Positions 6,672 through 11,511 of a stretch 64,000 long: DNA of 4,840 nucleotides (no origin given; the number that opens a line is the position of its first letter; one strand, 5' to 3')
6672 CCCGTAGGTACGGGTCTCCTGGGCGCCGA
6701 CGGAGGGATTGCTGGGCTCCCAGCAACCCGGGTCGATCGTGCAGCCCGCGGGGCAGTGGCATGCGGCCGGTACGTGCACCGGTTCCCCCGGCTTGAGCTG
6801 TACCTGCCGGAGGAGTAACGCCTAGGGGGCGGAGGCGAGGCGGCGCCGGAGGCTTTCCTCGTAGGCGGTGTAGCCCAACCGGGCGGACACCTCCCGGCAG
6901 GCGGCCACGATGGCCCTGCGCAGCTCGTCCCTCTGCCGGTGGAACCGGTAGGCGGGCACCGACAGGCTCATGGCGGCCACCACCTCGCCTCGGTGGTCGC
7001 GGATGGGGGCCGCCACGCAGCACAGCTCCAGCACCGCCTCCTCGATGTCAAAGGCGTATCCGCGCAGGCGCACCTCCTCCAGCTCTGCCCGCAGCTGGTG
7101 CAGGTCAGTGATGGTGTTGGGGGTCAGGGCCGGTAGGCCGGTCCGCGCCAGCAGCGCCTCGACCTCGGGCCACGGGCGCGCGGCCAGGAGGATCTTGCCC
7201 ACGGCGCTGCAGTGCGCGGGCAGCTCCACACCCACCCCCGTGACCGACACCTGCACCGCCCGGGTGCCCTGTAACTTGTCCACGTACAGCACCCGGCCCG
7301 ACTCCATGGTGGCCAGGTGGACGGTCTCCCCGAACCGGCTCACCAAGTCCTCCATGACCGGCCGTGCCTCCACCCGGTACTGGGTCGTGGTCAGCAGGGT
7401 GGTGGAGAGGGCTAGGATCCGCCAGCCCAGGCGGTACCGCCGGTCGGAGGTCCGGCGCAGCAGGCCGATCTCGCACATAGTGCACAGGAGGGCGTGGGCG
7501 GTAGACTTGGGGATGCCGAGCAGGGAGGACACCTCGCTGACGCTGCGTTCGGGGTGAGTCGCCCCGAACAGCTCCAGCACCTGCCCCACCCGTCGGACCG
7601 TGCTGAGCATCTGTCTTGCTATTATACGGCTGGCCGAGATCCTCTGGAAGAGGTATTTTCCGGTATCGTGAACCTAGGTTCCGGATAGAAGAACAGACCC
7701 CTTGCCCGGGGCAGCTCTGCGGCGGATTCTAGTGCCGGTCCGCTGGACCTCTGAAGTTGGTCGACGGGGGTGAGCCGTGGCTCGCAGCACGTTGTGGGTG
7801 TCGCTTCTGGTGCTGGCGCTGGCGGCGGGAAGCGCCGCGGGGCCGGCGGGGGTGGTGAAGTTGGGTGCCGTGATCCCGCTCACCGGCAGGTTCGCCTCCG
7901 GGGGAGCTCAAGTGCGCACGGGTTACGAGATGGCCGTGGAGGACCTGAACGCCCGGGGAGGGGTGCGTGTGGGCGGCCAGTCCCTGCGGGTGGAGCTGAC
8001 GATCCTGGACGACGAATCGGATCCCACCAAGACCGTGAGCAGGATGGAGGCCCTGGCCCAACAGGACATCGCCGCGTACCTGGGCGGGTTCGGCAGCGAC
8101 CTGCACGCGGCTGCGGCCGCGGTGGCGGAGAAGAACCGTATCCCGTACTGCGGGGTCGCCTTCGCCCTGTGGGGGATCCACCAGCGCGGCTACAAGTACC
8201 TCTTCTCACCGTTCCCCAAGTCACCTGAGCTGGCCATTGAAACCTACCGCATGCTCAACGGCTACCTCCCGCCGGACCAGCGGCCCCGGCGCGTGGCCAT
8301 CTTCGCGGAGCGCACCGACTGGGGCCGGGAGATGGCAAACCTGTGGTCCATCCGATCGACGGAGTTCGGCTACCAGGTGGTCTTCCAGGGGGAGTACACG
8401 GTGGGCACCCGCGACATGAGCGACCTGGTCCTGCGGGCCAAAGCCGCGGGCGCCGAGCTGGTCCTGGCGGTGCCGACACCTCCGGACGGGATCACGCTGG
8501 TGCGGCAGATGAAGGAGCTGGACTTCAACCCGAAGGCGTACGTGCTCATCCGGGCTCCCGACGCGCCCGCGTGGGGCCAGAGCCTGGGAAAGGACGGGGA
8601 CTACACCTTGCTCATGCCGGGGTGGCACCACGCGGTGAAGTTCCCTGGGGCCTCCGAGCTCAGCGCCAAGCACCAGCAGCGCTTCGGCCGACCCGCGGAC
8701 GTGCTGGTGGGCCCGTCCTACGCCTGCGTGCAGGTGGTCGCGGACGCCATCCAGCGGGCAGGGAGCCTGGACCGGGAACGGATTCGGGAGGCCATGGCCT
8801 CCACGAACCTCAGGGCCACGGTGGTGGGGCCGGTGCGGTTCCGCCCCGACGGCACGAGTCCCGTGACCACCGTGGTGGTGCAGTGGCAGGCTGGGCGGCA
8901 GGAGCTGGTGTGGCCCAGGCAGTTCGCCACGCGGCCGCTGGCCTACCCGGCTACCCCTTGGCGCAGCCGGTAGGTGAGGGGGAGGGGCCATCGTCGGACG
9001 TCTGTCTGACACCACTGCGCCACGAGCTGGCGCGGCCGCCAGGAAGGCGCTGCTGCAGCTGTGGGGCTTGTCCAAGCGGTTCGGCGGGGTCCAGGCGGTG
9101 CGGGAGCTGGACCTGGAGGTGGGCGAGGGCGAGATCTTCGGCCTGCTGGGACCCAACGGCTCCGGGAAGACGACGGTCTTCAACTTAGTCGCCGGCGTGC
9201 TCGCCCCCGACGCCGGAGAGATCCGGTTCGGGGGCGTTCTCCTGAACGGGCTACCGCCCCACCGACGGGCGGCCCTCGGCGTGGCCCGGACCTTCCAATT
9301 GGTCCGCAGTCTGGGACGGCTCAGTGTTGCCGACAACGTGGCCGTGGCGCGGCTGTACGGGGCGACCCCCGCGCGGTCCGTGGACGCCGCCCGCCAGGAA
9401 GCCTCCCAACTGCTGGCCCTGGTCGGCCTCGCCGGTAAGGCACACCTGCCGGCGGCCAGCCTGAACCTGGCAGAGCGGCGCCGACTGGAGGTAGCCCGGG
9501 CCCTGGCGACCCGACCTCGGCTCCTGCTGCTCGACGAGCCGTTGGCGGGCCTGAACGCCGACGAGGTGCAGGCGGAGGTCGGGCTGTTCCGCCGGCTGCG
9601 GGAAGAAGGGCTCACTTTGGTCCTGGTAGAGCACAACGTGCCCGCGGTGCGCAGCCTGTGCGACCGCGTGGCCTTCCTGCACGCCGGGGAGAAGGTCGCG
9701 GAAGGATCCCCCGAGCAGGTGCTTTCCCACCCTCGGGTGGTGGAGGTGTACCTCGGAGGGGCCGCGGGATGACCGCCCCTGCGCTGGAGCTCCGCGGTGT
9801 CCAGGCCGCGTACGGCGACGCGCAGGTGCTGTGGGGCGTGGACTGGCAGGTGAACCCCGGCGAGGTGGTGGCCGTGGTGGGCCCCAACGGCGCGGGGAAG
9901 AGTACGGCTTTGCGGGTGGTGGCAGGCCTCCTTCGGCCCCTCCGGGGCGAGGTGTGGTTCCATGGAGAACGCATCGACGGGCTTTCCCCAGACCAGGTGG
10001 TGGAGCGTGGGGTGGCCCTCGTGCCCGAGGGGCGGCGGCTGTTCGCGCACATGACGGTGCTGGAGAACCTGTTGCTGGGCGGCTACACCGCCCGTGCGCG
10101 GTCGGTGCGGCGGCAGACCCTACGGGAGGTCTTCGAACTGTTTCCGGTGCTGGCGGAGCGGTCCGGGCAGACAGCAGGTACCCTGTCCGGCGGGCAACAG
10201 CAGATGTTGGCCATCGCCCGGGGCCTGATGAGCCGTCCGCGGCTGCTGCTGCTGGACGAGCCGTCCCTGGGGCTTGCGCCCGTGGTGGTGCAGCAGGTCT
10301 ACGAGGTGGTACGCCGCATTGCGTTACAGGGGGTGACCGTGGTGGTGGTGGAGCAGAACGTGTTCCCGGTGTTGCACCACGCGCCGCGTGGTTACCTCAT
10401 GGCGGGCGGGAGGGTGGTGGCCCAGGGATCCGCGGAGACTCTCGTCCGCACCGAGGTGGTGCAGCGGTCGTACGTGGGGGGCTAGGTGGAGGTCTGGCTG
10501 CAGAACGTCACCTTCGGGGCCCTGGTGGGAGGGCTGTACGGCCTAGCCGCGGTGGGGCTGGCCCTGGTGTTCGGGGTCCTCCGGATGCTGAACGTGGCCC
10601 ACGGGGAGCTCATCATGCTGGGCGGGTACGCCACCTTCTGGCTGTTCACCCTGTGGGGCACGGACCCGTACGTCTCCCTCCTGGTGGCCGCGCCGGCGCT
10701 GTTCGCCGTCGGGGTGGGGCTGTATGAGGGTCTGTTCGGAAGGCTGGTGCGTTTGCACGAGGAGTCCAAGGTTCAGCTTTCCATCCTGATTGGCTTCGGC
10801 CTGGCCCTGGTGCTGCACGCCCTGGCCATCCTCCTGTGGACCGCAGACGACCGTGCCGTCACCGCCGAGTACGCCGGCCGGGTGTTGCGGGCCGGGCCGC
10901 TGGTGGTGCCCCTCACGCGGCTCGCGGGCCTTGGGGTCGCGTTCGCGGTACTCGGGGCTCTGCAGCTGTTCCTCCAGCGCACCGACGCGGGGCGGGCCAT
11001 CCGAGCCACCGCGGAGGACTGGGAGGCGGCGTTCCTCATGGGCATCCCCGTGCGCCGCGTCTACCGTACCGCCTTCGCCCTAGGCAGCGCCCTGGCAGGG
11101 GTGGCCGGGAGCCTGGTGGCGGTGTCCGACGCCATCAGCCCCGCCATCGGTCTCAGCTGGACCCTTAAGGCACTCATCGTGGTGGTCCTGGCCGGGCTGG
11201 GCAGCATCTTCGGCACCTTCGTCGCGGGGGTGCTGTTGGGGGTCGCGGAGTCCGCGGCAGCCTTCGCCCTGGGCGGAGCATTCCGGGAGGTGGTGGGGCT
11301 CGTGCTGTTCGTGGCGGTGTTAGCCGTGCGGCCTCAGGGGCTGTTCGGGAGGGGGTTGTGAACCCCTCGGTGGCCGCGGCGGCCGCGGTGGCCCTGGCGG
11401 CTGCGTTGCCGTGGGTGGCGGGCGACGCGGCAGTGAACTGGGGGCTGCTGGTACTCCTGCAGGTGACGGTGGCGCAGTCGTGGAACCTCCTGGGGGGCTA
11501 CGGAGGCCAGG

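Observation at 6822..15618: IclR-controlled operon coupling a Liv-type ABC importer to PobA and an extradiol dioxygenase: candidate 4-hydroxybenzoate uptake and catabolism unit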

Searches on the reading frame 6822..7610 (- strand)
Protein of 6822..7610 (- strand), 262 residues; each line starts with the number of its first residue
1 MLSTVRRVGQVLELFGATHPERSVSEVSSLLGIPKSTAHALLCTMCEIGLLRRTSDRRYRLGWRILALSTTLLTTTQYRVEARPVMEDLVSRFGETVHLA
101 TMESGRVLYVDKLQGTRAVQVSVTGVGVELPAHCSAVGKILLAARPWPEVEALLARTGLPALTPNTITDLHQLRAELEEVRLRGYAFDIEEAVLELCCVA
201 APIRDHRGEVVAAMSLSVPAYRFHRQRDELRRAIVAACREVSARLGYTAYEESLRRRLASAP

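Call 4: search_protein_families(library=pfam, proteins=[window:6822-7610:-])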
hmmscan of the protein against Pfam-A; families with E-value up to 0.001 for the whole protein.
window:6822-7610:- (262 aa): 3 families
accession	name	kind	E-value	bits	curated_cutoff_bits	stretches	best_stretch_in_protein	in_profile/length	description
PF01614.24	IclR_C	-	1.6e-48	165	24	1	73-242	4-173/174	Bacterial transcriptional regulator IclR C-terminal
PF09339.16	HTH_IclR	-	2.3e-11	43.7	22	1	4-54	1-51/52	IclR helix-turn-helix domain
PF12802.13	MarR_2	-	0.00056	20.5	27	0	18-57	16-56/61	MarR family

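Call 5: search_protein_families(library=ncbifam, proteins=[window:6822-7610:-])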
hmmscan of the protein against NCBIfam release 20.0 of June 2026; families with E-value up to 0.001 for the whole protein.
window:6822-7610:- (262 aa): 8 families
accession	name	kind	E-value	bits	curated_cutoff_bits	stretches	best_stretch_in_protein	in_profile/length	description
TIGR02431.1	pcaR_pcaU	subfamily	2.4e-47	161.3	284.75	1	10-245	13-244/248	beta-ketoadipate pathway transcriptional regulators, PcaR/PcaU/PobR family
NF045644.1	TransRegBhcR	equivalog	6.2e-44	150.3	350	1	7-246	27-266/267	HTH-type transcriptional regulator BhcR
NF011671.1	PRK15090.1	equivalog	1e-38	133.1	275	1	2-248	10-256/256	DNA-binding transcriptional regulator KdgR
NF008601.2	PRK11569.1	equivalog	1.7e-35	122.6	380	1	8-246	32-273/276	glyoxylate bypass operon transcriptional repressor IclR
NF007548.0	PRK10163.1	equivalog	1.2e-27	96.8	406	1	19-248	38-268/271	HTH-type transcriptional repressor AllR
NF007341.0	PRK09834.1-3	equivalog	2.6e-08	33.3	269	1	22-216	28-227/274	DNA-binding transcriptional regulator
NF007342.0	PRK09834.1-4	equivalog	3.1e-07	29.6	251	1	4-220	13-229/263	DNA-binding transcriptional regulator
NF007339.0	PRK09834.1-1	equivalog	1.1e-05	24.8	299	1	9-203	27-223/271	DNA-binding transcriptional regulator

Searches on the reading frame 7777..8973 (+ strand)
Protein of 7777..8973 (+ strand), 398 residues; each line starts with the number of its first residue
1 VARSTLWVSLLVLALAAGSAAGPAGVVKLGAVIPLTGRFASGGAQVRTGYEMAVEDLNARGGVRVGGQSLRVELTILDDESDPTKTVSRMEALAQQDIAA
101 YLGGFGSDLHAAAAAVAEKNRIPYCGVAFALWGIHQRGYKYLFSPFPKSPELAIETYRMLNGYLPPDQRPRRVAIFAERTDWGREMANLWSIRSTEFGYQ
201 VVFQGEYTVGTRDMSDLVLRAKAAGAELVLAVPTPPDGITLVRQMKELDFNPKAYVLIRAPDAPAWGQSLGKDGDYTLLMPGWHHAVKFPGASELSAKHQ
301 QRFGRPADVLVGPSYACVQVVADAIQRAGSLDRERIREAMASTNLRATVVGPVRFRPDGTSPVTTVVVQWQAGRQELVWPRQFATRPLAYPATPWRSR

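Call 4: search_protein_families(library=pfam, proteins=[window:7777-8973:+])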
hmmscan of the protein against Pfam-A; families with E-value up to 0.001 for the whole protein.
window:7777-8973:+ (398 aa): 3 families
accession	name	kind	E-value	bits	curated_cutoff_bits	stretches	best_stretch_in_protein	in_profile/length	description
PF13458.12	Peripla_BP_6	-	3.3e-50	172.1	31.7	1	27-373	2-341/343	Periplasmic binding protein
PF13433.12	Peripla_BP_5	-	7.1e-14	52.1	27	2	171-392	134-359/363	Periplasmic binding protein domain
PF01094.35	ANF_receptor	-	9e-11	41.8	25.4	1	49-370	5-350/353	Receptor family ligand binding region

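Call 5: search_protein_families(library=ncbifam, proteins=[window:7777-8973:+])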
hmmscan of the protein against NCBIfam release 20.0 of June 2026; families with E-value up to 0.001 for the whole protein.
window:7777-8973:+ (398 aa): 4 families
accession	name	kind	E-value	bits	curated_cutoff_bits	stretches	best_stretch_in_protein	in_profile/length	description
NF011933.0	PRK15404.1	subfamily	1.8e-22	79.9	477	1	11-372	12-362/370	high-affinity branched-chain amino acid ABC transporter substrate-binding protein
TIGR03407.1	urea_ABC_UrtA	exception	1.4e-09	37.3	492.75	1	27-120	1-91/361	urea ABC transporter substrate-binding protein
TIGR03669.1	urea_ABC_arch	equivalog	6e-05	22.2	494.8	0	28-122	2-93/375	urea ABC transporter substrate-binding protein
TIGR03863.1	PQQ_ABC_bind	subfamily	0.00074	18.6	413.6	0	279-346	221-288/347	ABC transporter, substrate binding protein, PQQ-dependent alcohol dehydrogenase system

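Call 6: search_solved_structures(query=window:7777-8973:+, max_evalue=0.00001)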
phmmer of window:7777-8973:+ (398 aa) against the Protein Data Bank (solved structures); distinct sequences matched with E-value up to 0.00001: 21.
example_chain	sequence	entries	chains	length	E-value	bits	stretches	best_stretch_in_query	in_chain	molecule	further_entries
8wch_A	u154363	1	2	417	6.8e-24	87.8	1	24-396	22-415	Probable Leu/Ile/Val-binding protein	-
4n0q_A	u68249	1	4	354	7.6e-19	71.2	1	27-373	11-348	Leu/Ile/Val-binding protein homolog 3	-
3ip5_A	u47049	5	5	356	2.3e-18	69.6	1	29-373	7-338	ABC transporter, substrate binding protein (Amino acid)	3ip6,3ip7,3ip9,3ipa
3td9_A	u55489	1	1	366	1.9e-17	66.6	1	26-360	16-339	Branched chain amino acid ABC transporter, periplasmic amino acid-binding protein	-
3ipc_A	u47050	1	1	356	3.1e-17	65.9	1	29-373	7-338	ABC transporter, substrate binding protein (Amino acid)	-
4q6w_A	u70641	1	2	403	3e-14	56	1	4-252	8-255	Putative leu/ile/val-binding protein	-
2lbp_A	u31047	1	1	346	3.1e-12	49.4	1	27-372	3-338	LEUCINE-BINDING PROTEIN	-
4mpt_A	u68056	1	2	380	3.5e-12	49.2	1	24-252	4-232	Putative leu/ile/val-binding protein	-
1usg_A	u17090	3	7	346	3.9e-11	45.8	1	27-372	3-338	LEUCINE-SPECIFIC BINDING PROTEIN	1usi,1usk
7s6e_A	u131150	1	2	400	2.2e-10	43.3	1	27-359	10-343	Urea ABC transporter, periplasmic urea-binding protein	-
8tg1_A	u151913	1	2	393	3e-10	42.8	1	201-367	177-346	Extracellular ligand-binding receptor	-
2liv_A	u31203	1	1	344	5.3e-10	42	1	27-248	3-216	LEUCINE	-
1z15_A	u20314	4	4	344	5.4e-10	42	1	27-248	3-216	Leu/Ile/Val-binding protein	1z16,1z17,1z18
7s6f_A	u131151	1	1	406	9.7e-10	41.2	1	26-370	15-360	Putative urea ABC transporter, urea binding protein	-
3hut_A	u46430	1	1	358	4.4e-09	39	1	28-364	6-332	putative branched-chain amino acid ABC transporter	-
4ey3_A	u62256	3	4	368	2e-08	36.9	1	27-366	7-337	Twin-arginine translocation pathway signal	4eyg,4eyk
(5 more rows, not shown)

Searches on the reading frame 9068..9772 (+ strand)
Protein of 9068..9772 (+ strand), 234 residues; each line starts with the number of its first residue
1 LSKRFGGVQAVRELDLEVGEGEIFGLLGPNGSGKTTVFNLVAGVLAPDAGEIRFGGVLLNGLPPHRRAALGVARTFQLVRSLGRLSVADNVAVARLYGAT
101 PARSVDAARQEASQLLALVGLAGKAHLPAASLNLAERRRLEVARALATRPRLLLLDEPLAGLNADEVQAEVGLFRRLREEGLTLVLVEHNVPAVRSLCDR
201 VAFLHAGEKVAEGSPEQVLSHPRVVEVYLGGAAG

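Call 4: search_protein_families(library=pfam, proteins=[window:9068-9772:+])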
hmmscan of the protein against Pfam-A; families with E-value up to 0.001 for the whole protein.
window:9068-9772:+ (234 aa): 4 families
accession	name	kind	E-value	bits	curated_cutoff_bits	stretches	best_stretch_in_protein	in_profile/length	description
PF00005.33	ABC_tran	-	9.2e-26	91.5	25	1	12-160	2-137/137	ABC transporter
PF12399.14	BCA_ABC_TP_C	-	4.6e-10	39.3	25.5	1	208-233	1-26/27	Branched-chain amino acid ATP-binding cassette transporter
PF13304.12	AAA_21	-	0.00013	22.6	27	0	23-44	1-22/304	AAA domain, putative AbiEii toxin, Type IV TA system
PF13476.12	AAA_23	-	0.0008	20.5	27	0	12-45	11-43/201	AAA domain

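Call 5: search_protein_families(library=ncbifam, proteins=[window:9068-9772:+])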
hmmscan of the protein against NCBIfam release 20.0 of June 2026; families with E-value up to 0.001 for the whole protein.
window:9068-9772:+ (234 aa): 186 families (the best 25 are shown)
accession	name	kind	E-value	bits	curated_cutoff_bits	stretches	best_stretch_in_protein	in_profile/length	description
NF008449.1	PRK11300.1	equivalog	4.9e-53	180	362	1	2-231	12-254/255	high-affinity branched-chain amino acid ABC transporter ATP-binding protein LivG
TIGR03411.1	urea_trans_UrtD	equivalog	1.6e-49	168.7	304.1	1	2-230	9-241/242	urea ABC transporter ATP-binding protein UrtD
TIGR04406.1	LPS_export_lptB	equivalog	8e-49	166.1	240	1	2-231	8-235/239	LPS export ABC transporter ATP-binding protein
NF008144.0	PRK10895.1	equivalog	9.5e-40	136.6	381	1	2-230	10-236/241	LPS export ABC transporter ATP-binding protein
TIGR01188.1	drrA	subfamily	1e-39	136.6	312.45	1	3-218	1-211/302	daunorubicin resistance ABC transporter, ATP-binding protein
TIGR03873.1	F420-0_ABC_ATP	hypoth_equivalog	6.9e-39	133.6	372.4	1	1-228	7-234/256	putative F420-0 ABC transporter ATP-binding protein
NF041861.1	YtfR_transport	equivalog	1.9e-37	128.8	850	1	1-230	7-235/492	galactofuranose ABC transporter, ATP-binding protein YtfR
NF047930.1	ABC_ATP_B6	equivalog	1.2e-36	126.5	670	1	2-220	9-225/510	putative B6 ABC transporter ATP-binding protein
TIGR00968.1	3a0106s01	subfamily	3.1e-35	121.8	342.75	1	2-224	7-224/237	sulfate ABC transporter ATP-binding protein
TIGR03265.1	PhnT2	equivalog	4.1e-35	121.7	457.7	1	2-224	11-228/353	putative 2-aminoethylphosphonate ABC transporter ATP-binding protein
NF010059.0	PRK13536.1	equivalog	4.1e-35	121.1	549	1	2-230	50-276/342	nodulation factor ABC transporter ATP-binding protein NodI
NF010060.0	PRK13537.1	equivalog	4.6e-35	121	521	1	2-227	22-245/314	nodulation factor ABC transporter ATP-binding protein NodI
NF006987.0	PRK09452.1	equivalog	1e-34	119.9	482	1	2-224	24-241/378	spermidine/putrescine ABC transporter ATP-binding protein PotA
TIGR03258.1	PhnT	equivalog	2.4e-34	119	499.15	1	3-232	16-243/359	2-aminoethylphosphonate ABC transport system ATP-binding subunit PhnT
TIGR03864.1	PQQ_ABC_ATP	hypoth_equivalog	1.3e-33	116.4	302.25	1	2-222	8-223/236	ABC transporter, ATP-binding subunit, PQQ-dependent alcohol dehydrogenase system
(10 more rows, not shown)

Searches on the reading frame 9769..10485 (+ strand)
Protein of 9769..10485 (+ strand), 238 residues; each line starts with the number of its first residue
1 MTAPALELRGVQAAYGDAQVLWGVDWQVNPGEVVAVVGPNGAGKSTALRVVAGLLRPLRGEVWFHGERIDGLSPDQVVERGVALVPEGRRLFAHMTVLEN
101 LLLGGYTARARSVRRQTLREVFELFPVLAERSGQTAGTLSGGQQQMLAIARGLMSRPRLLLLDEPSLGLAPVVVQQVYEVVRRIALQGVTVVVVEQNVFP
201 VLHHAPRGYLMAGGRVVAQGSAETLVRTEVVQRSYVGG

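Call 4: search_protein_families(library=pfam, proteins=[window:9769-10485:+])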
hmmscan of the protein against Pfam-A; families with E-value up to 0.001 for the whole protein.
window:9769-10485:+ (238 aa): 3 families
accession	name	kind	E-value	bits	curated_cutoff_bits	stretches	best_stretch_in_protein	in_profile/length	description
PF00005.33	ABC_tran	-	1.8e-32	113.2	25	1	23-166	3-136/137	ABC transporter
PF13304.12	AAA_21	-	6.2e-10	40.1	27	1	34-68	2-36/304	AAA domain, putative AbiEii toxin, Type IV TA system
PF13604.12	AAA_30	-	0.00033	20.9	27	0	31-67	18-47/191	AAA domain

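Call 5: search_protein_families(library=ncbifam, proteins=[window:9769-10485:+])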
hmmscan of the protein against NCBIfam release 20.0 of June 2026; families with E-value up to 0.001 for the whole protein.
window:9769-10485:+ (238 aa): 186 families (the best 25 are shown)
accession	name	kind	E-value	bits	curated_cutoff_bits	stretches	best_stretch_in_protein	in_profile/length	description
NF008626.0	PRK11614.1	equivalog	1e-68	231.4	441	1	5-238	5-237/237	high-affinity branched-chain amino acid ABC transporter ATP-binding protein LivF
TIGR03410.1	urea_trans_UrtE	equivalog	2.7e-64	216.8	285.8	1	6-231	1-225/230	urea ABC transporter ATP-binding subunit UrtE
TIGR04406.1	LPS_export_lptB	equivalog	6.5e-42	143.5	240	1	6-237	2-234/239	LPS export ABC transporter ATP-binding protein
NF007027.0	PRK09493.1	equivalog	4.3e-38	131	379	1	6-233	2-231/240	glutamine ABC transporter ATP-binding protein GlnQ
NF011967.0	PRK15439.1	equivalog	5e-38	130.8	586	1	3-232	9-234/510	autoinducer 2 ABC transporter ATP-binding protein LsrA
TIGR01188.1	drrA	subfamily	8.1e-38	130.4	312.45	1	14-226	2-212/302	daunorubicin resistance ABC transporter, ATP-binding protein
NF008449.1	PRK11300.1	equivalog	1.9e-37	128.9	362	1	2-237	2-253/255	high-affinity branched-chain amino acid ABC transporter ATP-binding protein LivG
TIGR03411.1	urea_trans_UrtD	equivalog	3.3e-36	125.2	304.1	1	5-237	2-241/242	urea ABC transporter ATP-binding protein UrtD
TIGR02857.1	CydD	equivalog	4.3e-34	118.4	435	1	5-194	321-513/529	thiol reductant ABC exporter subunit CydD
NF010068.0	PRK13548.1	equivalog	8.1e-34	116.9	261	1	5-235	5-240/261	heme ABC transporter ATP-binding protein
NF047930.1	ABC_ATP_B6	equivalog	1.1e-33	116.6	670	1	6-227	3-225/510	putative B6 ABC transporter ATP-binding protein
TIGR02868.1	CydC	equivalog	2.7e-33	115.4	329.05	1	3-195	332-527/530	thiol reductant ABC exporter subunit CydC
NF010069.0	PRK13549.1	equivalog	5.2e-33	114.3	699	2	59-232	317-499/513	xylose ABC transporter ATP-binding protein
NF008338.0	PRK11124.1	equivalog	9.5e-33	113.7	369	1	6-227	3-230/242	arginine ABC transporter ATP-binding protein ArtP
NF008144.0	PRK10895.1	equivalog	1.7e-32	112.8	381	1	11-237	9-236/241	LPS export ABC transporter ATP-binding protein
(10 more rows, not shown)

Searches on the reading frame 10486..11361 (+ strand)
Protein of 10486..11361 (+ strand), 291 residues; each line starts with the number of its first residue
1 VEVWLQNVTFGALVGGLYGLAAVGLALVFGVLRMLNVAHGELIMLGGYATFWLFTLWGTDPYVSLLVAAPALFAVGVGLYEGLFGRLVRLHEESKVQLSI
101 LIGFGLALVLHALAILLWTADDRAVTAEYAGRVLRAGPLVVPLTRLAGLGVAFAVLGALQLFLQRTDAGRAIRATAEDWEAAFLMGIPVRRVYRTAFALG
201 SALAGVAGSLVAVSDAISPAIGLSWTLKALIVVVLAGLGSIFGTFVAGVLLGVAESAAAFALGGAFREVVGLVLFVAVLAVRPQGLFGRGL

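Call 4: search_protein_families(library=pfam, proteins=[window:10486-11361:+])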
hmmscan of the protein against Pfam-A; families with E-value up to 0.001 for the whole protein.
window:10486-11361:+ (291 aa): 1 family
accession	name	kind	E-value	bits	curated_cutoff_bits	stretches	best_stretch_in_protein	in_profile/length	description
PF02653.21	BPD_transp_2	-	6.8e-35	120.9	26.8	1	9-279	3-269/269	Branched-chain amino acid transport system / permease component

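Call 5: search_protein_families(library=ncbifam, proteins=[window:10486-11361:+])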
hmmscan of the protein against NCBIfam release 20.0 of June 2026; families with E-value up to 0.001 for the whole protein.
window:10486-11361:+ (291 aa): 6 families
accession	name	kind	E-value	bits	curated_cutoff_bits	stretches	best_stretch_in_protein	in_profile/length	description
TIGR03409.1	urea_trans_UrtB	equivalog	1.4e-47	162.8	250.3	1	6-287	2-286/291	urea ABC transporter permease subunit UrtB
TIGR03622.1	urea_t_UrtB_arc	equivalog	7.3e-34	117.4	374.25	1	19-288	15-278/284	urea ABC transporter, permease protein UrtB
NF008011.0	PRK10740.1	equivalog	2.6e-32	112.7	379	1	4-289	8-302/308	high-affinity branched-chain amino acid ABC transporter permease LivH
NF008450.0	PRK11301.1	subfamily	1.7e-08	34.3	366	1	163-287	282-406/418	high-affinity branched-chain amino acid ABC transporter permease LivM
TIGR03408.1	urea_trans_UrtC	equivalog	4.8e-07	29.8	296.2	1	157-288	180-312/313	urea ABC transporter permease subunit UrtC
NF040906.3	GguB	equivalog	4.6e-05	22.8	450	1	155-279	234-367/375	multiple monosaccharide ABC transporter permease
